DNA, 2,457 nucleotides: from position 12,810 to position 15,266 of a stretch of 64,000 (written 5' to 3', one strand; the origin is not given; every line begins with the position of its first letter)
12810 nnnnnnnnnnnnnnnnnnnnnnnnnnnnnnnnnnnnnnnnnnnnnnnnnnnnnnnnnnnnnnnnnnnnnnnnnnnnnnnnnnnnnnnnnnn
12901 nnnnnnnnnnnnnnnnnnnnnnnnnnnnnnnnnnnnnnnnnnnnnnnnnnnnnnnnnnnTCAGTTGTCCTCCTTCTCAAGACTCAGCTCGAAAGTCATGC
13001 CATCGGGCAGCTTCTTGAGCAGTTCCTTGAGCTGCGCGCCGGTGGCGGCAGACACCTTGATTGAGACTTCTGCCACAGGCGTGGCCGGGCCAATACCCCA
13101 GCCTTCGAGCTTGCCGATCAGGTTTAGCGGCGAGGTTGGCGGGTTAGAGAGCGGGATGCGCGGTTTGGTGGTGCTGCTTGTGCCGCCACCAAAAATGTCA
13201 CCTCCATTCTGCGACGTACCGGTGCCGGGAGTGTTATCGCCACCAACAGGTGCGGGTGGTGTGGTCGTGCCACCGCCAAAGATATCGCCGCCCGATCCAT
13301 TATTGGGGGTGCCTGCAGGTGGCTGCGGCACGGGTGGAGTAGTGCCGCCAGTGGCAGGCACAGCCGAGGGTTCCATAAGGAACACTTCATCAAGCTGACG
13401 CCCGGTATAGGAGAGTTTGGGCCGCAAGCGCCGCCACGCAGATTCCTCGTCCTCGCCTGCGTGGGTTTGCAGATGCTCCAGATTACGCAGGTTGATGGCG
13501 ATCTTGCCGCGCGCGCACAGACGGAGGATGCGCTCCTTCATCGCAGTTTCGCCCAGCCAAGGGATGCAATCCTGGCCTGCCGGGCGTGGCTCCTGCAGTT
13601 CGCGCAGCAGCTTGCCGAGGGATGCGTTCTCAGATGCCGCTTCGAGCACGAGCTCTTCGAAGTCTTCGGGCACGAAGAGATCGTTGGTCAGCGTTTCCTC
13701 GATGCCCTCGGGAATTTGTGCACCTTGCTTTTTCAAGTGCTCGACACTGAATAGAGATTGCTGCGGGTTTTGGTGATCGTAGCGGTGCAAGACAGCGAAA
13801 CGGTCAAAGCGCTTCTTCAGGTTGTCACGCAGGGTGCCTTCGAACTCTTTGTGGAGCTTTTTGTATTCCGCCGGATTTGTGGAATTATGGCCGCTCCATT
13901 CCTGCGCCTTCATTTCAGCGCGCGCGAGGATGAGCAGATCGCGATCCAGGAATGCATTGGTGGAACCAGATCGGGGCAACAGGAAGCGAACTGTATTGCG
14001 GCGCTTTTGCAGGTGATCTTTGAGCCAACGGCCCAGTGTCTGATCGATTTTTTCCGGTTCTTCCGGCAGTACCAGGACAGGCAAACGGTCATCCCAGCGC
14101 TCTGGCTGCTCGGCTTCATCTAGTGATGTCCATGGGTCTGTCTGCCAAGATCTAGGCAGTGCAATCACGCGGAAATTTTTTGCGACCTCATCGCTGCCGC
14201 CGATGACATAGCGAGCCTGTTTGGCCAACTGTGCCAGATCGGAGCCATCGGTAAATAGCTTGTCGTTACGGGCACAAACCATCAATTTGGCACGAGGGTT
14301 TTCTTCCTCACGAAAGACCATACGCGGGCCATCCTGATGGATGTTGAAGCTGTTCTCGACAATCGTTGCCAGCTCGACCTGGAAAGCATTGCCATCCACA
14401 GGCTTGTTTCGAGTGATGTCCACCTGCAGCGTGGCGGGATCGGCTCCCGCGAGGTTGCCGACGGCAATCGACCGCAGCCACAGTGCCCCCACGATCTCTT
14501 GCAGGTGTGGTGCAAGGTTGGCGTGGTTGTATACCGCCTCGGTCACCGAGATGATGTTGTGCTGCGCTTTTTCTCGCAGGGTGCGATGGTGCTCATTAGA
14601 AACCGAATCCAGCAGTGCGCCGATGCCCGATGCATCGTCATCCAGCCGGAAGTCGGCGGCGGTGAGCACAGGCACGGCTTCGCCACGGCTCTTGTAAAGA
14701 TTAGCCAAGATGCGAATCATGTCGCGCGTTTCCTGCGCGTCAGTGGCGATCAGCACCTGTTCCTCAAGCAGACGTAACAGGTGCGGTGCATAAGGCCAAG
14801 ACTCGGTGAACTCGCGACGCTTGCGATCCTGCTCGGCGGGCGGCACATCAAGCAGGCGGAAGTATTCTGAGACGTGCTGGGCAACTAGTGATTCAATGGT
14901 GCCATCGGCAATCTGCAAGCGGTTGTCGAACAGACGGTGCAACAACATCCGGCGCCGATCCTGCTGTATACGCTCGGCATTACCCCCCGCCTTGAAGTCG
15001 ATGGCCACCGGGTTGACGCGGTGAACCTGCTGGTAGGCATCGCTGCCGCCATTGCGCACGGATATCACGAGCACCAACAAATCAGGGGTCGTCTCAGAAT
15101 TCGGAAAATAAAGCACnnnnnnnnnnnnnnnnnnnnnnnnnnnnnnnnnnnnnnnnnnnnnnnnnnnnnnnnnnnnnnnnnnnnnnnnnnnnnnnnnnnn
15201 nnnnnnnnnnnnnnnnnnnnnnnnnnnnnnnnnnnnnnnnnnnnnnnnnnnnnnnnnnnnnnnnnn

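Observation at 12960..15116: Operon-leading 718-aa protein lacks any P-loop and ends in a G/T/P-rich linker with duplicated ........, while the expected BrxC-class ATPase is absent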

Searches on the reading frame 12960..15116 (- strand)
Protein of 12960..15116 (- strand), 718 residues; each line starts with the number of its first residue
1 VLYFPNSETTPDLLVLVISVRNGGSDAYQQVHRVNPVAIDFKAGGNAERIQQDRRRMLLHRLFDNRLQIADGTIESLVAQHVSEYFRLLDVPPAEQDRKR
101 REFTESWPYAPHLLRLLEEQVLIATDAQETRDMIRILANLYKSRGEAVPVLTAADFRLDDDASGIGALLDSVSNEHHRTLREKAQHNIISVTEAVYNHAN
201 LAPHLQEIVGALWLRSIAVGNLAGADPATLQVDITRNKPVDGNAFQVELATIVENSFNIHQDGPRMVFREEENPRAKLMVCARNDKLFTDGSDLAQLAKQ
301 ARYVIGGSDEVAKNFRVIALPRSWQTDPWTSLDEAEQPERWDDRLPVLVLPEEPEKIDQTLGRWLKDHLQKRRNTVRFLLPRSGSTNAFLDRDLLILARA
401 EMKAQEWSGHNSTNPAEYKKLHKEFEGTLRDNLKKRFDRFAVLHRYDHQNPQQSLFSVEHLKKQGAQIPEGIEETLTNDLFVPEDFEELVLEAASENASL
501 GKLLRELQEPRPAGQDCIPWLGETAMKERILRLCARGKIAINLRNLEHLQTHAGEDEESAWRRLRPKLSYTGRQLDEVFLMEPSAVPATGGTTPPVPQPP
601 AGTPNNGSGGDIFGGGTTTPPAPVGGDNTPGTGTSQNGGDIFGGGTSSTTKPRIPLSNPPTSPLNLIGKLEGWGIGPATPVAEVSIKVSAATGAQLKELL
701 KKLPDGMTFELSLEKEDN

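Call 4: search_protein_families(library=pfam, proteins=[window:12960-15116:-], max_evalue=0.01)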
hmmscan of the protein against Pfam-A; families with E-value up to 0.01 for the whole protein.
window:12960-15116:- (718 aa): 0 families

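Call 5: search_protein_families(library=padloc, proteins=[window:12960-15116:-], max_evalue=0.01)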
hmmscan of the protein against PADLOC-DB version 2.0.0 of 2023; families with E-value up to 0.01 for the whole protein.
window:12960-15116:- (718 aa): 0 families

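Call 6: search_protein_families(library=ncbifam, proteins=[window:12960-15116:-], max_evalue=0.01)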
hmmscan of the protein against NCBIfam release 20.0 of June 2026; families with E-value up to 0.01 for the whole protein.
window:12960-15116:- (718 aa): 0 families

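Call 28: find_homologous_proteins(query=window:12960-15086:-, max_evalue=0.00001)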
Query window:12960-15086:- (708 aa): 2031 proteins with E <= 0.00001 among 8000 candidates; the best 120 are listed.
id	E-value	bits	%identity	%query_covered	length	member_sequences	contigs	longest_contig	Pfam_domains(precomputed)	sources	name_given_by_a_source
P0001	0.0e+0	1611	100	100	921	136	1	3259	PF04465.18,PF13191.13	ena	-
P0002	0.0e+0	1530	96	100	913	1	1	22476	PF04465.18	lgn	-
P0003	0.0e+0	1524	90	100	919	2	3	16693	PF04465.18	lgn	-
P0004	0.0e+0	1520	95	100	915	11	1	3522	PF04465.18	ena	-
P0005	0.0e+0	1520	95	100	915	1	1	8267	PF04465.18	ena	-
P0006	0.0e+0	1518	95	100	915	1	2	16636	PF04465.18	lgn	-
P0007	0.0e+0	1505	94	100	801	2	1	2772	PF04465.18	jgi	jgi:hypothetical protein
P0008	0.0e+0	1503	94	100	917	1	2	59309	PF04465.18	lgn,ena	-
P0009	0.0e+0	1503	92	100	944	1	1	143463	PF04465.18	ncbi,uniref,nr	ncbi:DUF499 domain-containing protein [Pseudomonas sp. PA27(2017)]|uniref:DUF499 domain-containing p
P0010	0.0e+0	1499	94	100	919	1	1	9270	PF04465.18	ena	-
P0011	0.0e+0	1498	93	100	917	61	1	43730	PF04465.18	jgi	-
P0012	0.0e+0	1492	87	100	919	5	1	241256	PF04465.18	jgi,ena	-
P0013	0.0e+0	1490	92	100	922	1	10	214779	PF04465.18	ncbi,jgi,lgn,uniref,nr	ncbi:DUF499 domain-containing protein [Stenotrophomonas maltophilia]|uniref:DUF499 domain-containing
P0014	0.0e+0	1490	92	100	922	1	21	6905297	PF04465.18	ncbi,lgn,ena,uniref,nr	ncbi:TPA: DUF499 domain-containing protein [Stenotrophomonas maltophilia]|uniref:DUF499 domain-conta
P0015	0.0e+0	1490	92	100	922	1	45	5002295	PF04465.18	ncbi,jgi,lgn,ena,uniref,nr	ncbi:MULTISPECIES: DUF499 domain-containing protein [Stenotrophomonas]|jgi:hypothetical protein|unir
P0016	0.0e+0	1490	93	100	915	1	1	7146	PF04465.18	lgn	-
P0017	0.0e+0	1490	92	100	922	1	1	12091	PF04465.18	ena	-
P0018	0.0e+0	1488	92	100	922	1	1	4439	PF04465.18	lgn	-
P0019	0.0e+0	1487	92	100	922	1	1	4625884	PF04465.18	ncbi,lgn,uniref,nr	ncbi:DUF499 domain-containing protein [Stenotrophomonas maltophilia]|uniref:DUF499 domain-containing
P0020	0.0e+0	1483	92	100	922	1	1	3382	PF04465.18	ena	-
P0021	0.0e+0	1482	93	100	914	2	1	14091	PF04465.18,PF13191.13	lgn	-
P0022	0.0e+0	1482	92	100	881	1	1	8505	PF04465.18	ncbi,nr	ncbi:MAG: DUF499 domain-containing protein, partial [Rhodocyclaceae bacterium]|nr:DUF499 domain-cont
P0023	0.0e+0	1482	92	100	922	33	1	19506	PF04465.18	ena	-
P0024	0.0e+0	1473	91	100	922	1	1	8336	PF04465.18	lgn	-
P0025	0.0e+0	1469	92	100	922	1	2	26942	PF04465.18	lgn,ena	-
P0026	0.0e+0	1466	92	100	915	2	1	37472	PF04465.18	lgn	-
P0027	0.0e+0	1466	92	100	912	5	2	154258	PF04465.18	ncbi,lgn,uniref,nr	ncbi:DUF499 domain-containing protein [Pseudomonas aeruginosa]|uniref:DUF499 domain-containing prote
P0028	0.0e+0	1464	88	100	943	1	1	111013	PF04465.18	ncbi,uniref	ncbi:DUF499 domain-containing protein [Stenotrophomonas pavanii]|uniref:DUF499 domain-containing pro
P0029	0.0e+0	1464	93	100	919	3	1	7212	PF04465.18,PF13191.13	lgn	-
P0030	0.0e+0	1462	91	100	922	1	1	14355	PF04465.18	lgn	-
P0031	0.0e+0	1461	92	100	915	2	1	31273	PF04465.18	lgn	-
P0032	0.0e+0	1451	91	100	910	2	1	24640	PF04465.18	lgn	-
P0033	0.0e+0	1449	92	100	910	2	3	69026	PF04465.18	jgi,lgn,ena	-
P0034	0.0e+0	1448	91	100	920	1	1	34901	PF04465.18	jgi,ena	-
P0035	0.0e+0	1448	91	100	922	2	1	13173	PF04465.18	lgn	-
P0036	0.0e+0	1447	91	100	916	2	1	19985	PF04465.18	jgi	jgi:hypothetical protein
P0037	0.0e+0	1446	91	100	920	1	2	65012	PF04465.18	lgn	-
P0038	0.0e+0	1445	90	100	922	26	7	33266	PF04465.18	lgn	-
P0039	0.0e+0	1441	91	100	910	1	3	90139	PF04465.18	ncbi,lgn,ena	-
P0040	0.0e+0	1440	89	100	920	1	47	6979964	PF04465.18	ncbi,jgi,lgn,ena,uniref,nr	ncbi:DUF499 domain-containing protein [Delftia lacustris]|uniref:DUF499 domain-containing protein n=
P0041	0.0e+0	1440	91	100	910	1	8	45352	PF04465.18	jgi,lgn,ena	jgi:hypothetical protein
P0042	0.0e+0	1438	90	100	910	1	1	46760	PF04465.18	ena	-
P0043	0.0e+0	1436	90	100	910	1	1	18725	PF04465.18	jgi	jgi:hypothetical protein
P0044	0.0e+0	1436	90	100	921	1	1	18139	PF04465.18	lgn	-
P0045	0.0e+0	1435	90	100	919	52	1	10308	PF04465.18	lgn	-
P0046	0.0e+0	1434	89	100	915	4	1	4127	PF04465.18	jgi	-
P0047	0.0e+0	1433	90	100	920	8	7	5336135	PF04465.18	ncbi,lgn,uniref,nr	ncbi:DUF499 domain-containing protein [Xanthomonas citri]|uniref:DUF499 domain-containing protein n=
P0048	0.0e+0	1429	88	100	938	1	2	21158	PF04465.18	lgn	-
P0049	0.0e+0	1426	90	100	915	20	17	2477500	PF04465.18,PF13191.13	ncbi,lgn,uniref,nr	ncbi:TPA: DUF499 domain-containing protein [Pseudomonas aeruginosa]|uniref:DUF499 domain-containing 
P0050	0.0e+0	1426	90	100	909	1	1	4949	PF04465.18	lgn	-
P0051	0.0e+0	1425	89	100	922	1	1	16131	PF04465.18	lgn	-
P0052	0.0e+0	1424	89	100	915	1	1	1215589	PF04465.18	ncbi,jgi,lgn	ncbi:MAG TPA: DUF499 domain-containing protein [Rhodocyclaceae bacterium]|jgi:hypothetical protein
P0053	0.0e+0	1423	89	100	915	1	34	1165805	PF04465.18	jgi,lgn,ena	-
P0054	0.0e+0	1423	91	100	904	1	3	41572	PF04465.18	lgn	-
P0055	0.0e+0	1422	89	100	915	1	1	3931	PF04465.18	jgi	-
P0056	0.0e+0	1422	90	100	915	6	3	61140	PF04465.18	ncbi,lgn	ncbi:TPA: DUF499 domain-containing protein [Pseudomonas aeruginosa]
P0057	0.0e+0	1421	89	100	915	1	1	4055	PF04465.18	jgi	-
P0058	0.0e+0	1421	89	100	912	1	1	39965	PF04465.18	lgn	-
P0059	0.0e+0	1419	88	100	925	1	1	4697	PF04465.18,PF13191.13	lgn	-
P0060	0.0e+0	1413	89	100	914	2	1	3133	PF04465.18,PF13191.13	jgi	-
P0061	0.0e+0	1407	92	81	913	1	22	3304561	PF04465.18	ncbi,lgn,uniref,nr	ncbi:hypothetical protein MCA2686 [Methylococcus capsulatus str. Bath]|uniref:DUF499 domain-containi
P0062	0.0e+0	1406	90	100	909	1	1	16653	PF04465.18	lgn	-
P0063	0.0e+0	1404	88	100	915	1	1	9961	PF04465.18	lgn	-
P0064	0.0e+0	1400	84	100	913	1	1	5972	PF04465.18,PF13191.13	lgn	-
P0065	0.0e+0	1399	84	100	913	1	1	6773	PF04465.18,PF13191.13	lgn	-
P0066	0.0e+0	1399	87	100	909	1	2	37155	PF04465.18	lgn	-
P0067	0.0e+0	1398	87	100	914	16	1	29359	PF04465.18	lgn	-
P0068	0.0e+0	1397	87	100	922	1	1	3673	PF04465.18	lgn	-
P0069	0.0e+0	1396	87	100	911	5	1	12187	PF04465.18,PF13191.13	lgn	-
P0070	0.0e+0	1395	88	100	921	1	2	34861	PF04465.18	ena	-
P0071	0.0e+0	1394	87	100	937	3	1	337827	PF04465.18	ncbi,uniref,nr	ncbi:DUF499 domain-containing protein [Pseudomonas putida]|uniref:DUF499 domain-containing protein n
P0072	0.0e+0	1392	91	81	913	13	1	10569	PF04465.18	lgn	-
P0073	0.0e+0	1389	87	100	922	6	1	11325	PF04465.18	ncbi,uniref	ncbi:MAG: DUF499 domain-containing protein [Azovibrio sp.]|uniref:DUF499 domain-containing protein n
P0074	0.0e+0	1387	90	82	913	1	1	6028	PF04465.18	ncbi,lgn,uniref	ncbi:DUF499 domain-containing protein [Caldimonas sp.]|uniref:DUF499 domain-containing protein n=1 T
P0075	0.0e+0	1387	90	81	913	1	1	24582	PF04465.18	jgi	-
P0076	0.0e+0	1385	91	81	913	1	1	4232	PF04465.18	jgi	-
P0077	0.0e+0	1384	88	100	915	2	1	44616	PF04465.18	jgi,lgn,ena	-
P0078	0.0e+0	1383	86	100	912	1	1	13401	PF04465.18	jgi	jgi:hypothetical protein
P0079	0.0e+0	1383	88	100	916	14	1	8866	PF04465.18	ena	-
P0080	0.0e+0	1383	91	81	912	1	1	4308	PF04465.18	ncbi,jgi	jgi:hypothetical protein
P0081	0.0e+0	1379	85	100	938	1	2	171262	PF04465.18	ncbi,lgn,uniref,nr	ncbi:DUF499 domain-containing protein [Xanthomonas arboricola pv. juglandis]|uniref:DUF499 domain-co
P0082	0.0e+0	1379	82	100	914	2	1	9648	PF04465.18,PF13191.13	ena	-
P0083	0.0e+0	1379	86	100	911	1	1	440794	PF04465.18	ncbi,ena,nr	ncbi:MAG: DUF499 domain-containing protein [Betaproteobacteria bacterium]|nr:DUF499 domain-containin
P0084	0.0e+0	1378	86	100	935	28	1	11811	PF04465.18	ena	-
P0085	0.0e+0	1377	86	100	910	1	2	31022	PF04465.18,PF13191.13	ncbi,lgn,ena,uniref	ncbi:DUF499 domain-containing protein [Thauera aminoaromatica]|uniref:DUF499 domain-containing prote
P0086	0.0e+0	1375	86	100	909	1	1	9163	PF04465.18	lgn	-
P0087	0.0e+0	1372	86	100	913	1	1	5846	PF04465.18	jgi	-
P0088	0.0e+0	1370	85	100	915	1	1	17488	PF04465.18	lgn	-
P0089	0.0e+0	1368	86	100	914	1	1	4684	PF04465.18,PF13191.13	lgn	-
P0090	0.0e+0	1366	85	100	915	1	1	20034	PF04465.18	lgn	-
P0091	0.0e+0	1364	85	100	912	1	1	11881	PF04465.18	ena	-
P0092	0.0e+0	1358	85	100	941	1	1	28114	PF04465.18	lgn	-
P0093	0.0e+0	1358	86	100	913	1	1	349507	PF04465.18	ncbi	-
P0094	0.0e+0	1357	84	100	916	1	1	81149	PF04465.18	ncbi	-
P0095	0.0e+0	1356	84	100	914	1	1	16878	PF04465.18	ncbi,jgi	jgi:hypothetical protein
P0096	0.0e+0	1353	85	100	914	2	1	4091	PF04465.18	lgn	-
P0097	0.0e+0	1352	81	100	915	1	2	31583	PF04465.18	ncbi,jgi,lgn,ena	-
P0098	0.0e+0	1352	82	100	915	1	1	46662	PF04465.18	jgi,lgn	jgi:hypothetical protein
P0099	0.0e+0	1350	85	100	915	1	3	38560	PF04465.18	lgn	-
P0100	0.0e+0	1348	85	100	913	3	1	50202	PF04465.18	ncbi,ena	-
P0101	0.0e+0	1347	84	100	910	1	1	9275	PF04465.18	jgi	-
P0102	0.0e+0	1347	85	100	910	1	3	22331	PF04465.18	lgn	-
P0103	0.0e+0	1347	84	100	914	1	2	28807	PF04465.18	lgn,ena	-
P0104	0.0e+0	1345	84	100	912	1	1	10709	PF04465.18,PF13191.13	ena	-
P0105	0.0e+0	1343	84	100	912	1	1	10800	PF04465.18,PF13191.13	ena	-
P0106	0.0e+0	1343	83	100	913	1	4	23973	PF04465.18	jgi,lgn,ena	jgi:hypothetical protein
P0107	0.0e+0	1342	84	100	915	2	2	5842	PF04465.18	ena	-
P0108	0.0e+0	1340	84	100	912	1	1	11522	PF04465.18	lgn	-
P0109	0.0e+0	1339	83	100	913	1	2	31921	PF04465.18,PF13191.13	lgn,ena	-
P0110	0.0e+0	1337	84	100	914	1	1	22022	PF04465.18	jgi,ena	-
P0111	0.0e+0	1336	84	100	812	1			PF04465.18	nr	nr:DUF499 domain-containing protein [uncultured Ralstonia sp.]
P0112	0.0e+0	1335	84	100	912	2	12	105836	PF04465.18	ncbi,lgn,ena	-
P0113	0.0e+0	1335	84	100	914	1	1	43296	PF04465.18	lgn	-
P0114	0.0e+0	1335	83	100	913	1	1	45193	PF04465.18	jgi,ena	-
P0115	0.0e+0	1335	89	81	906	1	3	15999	PF04465.18,PF13191.13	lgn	-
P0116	0.0e+0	1332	82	100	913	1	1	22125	PF04465.18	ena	-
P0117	0.0e+0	1332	85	100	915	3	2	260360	PF04465.18,PF13191.13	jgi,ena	-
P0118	0.0e+0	1332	84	100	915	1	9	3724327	PF04465.18,PF13191.13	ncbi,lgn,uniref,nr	ncbi:DUF499 domain-containing protein [Burkholderia ubonensis]|uniref:Uncharacterized protein n=1 Ta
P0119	0.0e+0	1330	83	100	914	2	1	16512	PF04465.18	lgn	-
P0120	0.0e+0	1327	84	100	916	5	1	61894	PF04465.18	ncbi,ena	-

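Call 31: search_solved_structures(query=A1, max_evalue=1)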
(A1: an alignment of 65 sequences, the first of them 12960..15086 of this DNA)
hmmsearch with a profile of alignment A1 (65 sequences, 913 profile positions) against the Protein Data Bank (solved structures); distinct sequences matched with E-value up to 1: 8.
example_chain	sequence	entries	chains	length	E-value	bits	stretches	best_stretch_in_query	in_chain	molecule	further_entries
2kjq_A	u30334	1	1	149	0.13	13.2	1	42-106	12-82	DnaA-related protein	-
8f4b_A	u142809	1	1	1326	0.17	12.8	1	29-129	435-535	Multidrug resistance-associated protein 1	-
5uj9_A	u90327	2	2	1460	0.2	12.6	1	29-129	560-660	bovine multidrug resistance protein 1 (MRP1),Multidrug resistance-associated protein 1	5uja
9j9f_A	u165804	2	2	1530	0.22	12.5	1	29-129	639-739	Multidrug resistance-associated protein 1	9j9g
6uy0_A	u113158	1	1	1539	0.22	12.4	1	29-129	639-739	Multidrug resistance-associated protein 1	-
9lg6_A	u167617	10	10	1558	0.22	12.4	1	29-129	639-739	Multidrug resistance-associated protein 1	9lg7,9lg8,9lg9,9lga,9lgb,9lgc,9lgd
6bhu_A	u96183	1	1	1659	0.25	12.3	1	29-129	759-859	Multidrug resistance-associated protein 1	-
4yms_J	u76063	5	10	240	0.58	11.1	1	46-116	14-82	ABC-type polar amino acid transport system, ATPase component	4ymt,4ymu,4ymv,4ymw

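Call 44: predict_structure(alignment_id=A1)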
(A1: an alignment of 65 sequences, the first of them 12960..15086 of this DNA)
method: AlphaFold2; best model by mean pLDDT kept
length: 708 residues; sequences in the alignment: 65
mean_pLDDT: 36.6   pTM: 0.23
mean pLDDT of the five models: 36.6, 35.8, 35.1, 35.1, 34.6
residues with pLDDT >= 90: 0; 70-90: 6; 50-70: 42; < 50: 660
segments of 3 or more residues with pLDDT < 50: 1-62, 96-124, 131-552, 554-681, 694-708
pLDDT, mean of each block of 10 residues (from residue 1): 25 29 30 40 48 44 53 60 69 52 43 41 49 40 34 39 36 35 34 38 36 27 27 30 32 33 33 32 33 30 35 40 37 36 35 35 30 29 36 36 44 40 34 34 40 40 37 36 39 33 30 34 35 36 45 43 34 28 32 31 27 29 24 25 28 25 28 40 53 48 44
secondary structure, 60 per line:
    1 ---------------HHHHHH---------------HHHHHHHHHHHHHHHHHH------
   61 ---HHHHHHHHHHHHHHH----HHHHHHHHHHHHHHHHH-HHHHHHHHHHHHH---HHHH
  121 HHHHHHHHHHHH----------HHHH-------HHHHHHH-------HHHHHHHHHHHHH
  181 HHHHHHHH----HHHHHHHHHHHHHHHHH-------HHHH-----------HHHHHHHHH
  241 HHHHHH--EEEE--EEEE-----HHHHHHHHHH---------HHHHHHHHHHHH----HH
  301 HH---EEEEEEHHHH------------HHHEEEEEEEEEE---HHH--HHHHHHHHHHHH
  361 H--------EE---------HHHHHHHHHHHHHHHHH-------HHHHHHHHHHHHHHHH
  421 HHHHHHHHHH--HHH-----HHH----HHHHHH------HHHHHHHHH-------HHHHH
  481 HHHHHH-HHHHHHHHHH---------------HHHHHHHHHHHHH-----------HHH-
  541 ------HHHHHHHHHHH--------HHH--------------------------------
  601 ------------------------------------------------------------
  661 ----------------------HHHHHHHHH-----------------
elements in order (helices of 4 or more, strands of 3 or more residues): H16-21 H37-54 H64-78 H83-99 H101-113 H117-132 H143-146 H154-160 H168-188 H193-209 H217-220 H232-246 E249-252 E255-258 H264-273 H283-294 H299-302 E306-311 H312-315 E331-340 H349-361 H381-397 H405-430 H448-453 H460-468 H476-486 H488-497 H513-525 H547-557 H683-691

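Call 62: search_protein_representatives(protein=P0001)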
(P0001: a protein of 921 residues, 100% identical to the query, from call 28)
Query: 921 residues. Proteins with E-value up to 0.001 (for the whole library): 951; up to 1e-10: 649; up to 1e-30: 249. The best 150 are listed.
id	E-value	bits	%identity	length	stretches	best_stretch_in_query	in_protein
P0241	0.0e+00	1052.1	56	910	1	3-919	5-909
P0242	2.8e-271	918.9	51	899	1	1-920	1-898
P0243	1.6e-269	913.1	49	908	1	1-920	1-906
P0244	2.5e-268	909.1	49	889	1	1-920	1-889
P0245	6.0e-259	878.1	48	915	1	1-919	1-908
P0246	1.9e-257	873.1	48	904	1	1-921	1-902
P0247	1.5e-250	850.4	49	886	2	1-792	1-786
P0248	1.1e-245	834.1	48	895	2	1-804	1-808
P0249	1.9e-240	816.9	45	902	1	1-916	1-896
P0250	2.9e-239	813.0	49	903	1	1-800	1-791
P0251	3.3e-239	812.8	46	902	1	2-920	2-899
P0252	1.7e-232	790.5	47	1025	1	1-919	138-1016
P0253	2.8e-226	770.0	43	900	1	1-920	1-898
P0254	3.6e-225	766.3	47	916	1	1-809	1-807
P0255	1.2e-224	764.6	44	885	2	1-809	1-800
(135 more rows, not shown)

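Call 64: find_encoding_contigs(protein=P0061, flank=10000, max_places=2)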
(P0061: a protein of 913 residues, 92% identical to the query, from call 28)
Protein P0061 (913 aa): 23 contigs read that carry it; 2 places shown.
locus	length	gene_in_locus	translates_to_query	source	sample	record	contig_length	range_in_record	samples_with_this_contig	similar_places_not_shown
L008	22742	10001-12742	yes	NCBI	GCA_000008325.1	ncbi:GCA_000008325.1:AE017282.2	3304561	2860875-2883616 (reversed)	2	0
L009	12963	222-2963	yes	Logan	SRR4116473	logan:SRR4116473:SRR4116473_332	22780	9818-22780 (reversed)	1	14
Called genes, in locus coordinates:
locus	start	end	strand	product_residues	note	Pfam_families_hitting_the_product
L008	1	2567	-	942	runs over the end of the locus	PF00005:ABC_tran (faint), PF02463:SMC_N (faint), PF13191:AAA_16 (faint), PF13555:AAA_29 (faint), PF20703:nSTAND1 (faint), PF17760:UvrA_inter, PF17755:UvrA_DNA-bind, PF12399:BCA_ABC_TP_C (faint)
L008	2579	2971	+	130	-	-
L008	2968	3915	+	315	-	PF25539:Bestrophin_2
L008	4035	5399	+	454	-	PF00083:Sugar_tr (weak), PF07690:MFS_1, PF21987:YajR_YAM (weak)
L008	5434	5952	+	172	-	PF00436:SSB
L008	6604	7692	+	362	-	PF01527:HTH_Tnp_1, PF13384:HTH_23 (weak), PF00665:rve, PF13683:rve_3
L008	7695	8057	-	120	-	-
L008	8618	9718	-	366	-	PF05598:DUF772, PF01609:DDE_Tnp_1, PF13586:DDE_Tnp_1_2 (weak), PF13751:DDE_Tnp_1_6 (weak)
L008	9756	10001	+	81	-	PF12728:HTH_17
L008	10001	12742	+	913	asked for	PF04465:DUF499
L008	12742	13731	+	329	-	-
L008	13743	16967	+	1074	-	PF01555:N6_N4_Mtase (faint)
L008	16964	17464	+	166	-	-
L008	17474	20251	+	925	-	PF00176:SNF2-rel_dom, PF00270:DEAD, PF04851:ResIII, PF00271:Helicase_C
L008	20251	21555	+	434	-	-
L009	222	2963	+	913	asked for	PF04465:DUF499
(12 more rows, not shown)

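Call 65: find_encoding_contigs(protein=P0040, flank=10000, max_places=2)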
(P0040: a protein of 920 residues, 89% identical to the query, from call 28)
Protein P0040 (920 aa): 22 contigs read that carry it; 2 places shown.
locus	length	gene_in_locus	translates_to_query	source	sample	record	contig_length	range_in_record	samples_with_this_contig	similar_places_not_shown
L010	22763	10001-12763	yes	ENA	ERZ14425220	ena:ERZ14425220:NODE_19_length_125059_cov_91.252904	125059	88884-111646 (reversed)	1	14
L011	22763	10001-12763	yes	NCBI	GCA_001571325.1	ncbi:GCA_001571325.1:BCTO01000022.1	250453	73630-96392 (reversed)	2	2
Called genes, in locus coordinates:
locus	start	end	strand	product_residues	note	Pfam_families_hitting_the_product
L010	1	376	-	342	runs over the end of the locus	-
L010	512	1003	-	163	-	PF10947:DUF2628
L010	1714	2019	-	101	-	PF13248:Zn_ribbon_3 (weak)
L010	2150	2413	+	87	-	PF13560:HTH_31 (weak), PF01381:HTH_3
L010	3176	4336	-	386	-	PF18897:Gp3-like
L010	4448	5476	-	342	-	PF09588:YqaJ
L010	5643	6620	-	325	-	PF06067:DUF932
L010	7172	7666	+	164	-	PF06067:DUF932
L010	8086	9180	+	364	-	PF01609:DDE_Tnp_1, PF02281:Dimer_Tnp_Tn5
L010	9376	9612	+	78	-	-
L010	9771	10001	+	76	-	PF12728:HTH_17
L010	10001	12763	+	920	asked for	PF04465:DUF499 (weak)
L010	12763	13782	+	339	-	-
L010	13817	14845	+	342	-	PF13191:AAA_16 (faint), PF05673:DUF815 (faint), PF20720:nSTAND3, PF00004:AAA, PF07728:AAA_5 (weak)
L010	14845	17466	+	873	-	PF00082:Peptidase_S8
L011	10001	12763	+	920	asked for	PF04465:DUF499 (weak)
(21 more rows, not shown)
